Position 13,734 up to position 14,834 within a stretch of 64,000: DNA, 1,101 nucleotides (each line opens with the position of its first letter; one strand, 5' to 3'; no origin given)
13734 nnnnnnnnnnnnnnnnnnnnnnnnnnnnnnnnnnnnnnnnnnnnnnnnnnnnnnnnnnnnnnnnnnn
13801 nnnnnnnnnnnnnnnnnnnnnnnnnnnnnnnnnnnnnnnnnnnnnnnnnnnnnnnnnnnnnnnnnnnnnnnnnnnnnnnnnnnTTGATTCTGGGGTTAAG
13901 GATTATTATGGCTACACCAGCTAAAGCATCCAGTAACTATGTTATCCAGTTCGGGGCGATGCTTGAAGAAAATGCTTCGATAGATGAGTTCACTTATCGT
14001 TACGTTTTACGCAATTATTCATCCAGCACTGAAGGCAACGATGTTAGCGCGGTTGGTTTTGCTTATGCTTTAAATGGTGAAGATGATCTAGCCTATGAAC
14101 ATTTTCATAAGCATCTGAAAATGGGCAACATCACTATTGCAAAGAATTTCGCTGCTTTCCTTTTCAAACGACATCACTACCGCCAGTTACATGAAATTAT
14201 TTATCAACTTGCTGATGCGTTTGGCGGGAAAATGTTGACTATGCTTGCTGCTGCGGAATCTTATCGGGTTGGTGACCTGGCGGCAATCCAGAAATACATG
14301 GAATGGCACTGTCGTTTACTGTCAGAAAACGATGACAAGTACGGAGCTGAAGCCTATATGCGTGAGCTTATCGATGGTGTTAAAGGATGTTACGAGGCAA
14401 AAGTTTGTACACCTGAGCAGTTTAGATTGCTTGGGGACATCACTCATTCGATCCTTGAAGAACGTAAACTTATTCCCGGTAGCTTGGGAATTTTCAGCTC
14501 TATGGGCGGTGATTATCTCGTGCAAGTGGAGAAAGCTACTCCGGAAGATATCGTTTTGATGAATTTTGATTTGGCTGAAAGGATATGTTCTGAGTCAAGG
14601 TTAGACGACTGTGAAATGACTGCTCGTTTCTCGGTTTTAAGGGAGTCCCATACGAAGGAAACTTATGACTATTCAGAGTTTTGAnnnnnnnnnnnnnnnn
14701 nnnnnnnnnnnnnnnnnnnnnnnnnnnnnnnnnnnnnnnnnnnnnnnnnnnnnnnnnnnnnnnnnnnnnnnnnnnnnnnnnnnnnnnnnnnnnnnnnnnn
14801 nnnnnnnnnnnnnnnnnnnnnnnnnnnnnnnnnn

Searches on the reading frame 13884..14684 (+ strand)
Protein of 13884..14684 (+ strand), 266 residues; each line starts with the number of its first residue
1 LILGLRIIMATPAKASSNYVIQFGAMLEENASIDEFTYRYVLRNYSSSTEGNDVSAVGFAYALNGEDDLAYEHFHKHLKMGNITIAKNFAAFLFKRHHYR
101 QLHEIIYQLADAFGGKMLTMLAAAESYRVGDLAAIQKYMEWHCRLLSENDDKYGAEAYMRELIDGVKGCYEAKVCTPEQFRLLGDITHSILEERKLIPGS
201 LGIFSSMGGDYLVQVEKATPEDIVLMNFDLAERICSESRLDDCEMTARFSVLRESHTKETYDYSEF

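Call 76: search_protein_families(proteins=[window:13884-14684:+], library=padloc, max_evalue=0.01)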
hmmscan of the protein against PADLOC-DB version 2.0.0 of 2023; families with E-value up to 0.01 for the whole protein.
window:13884-14684:+ (266 aa): 0 families

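Call 86: search_protein_families(proteins=[window:13884-14684:+], library=ncbifam, max_evalue=0.1)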
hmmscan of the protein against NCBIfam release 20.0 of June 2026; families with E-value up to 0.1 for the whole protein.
window:13884-14684:+ (266 aa): 1 family
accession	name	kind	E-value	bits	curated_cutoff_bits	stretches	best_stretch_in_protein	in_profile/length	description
TIGR02521.1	type_IV_pilW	equivalog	0.069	12.7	154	1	55-101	69-117/234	type IV pilus biogenesis/stability protein PilW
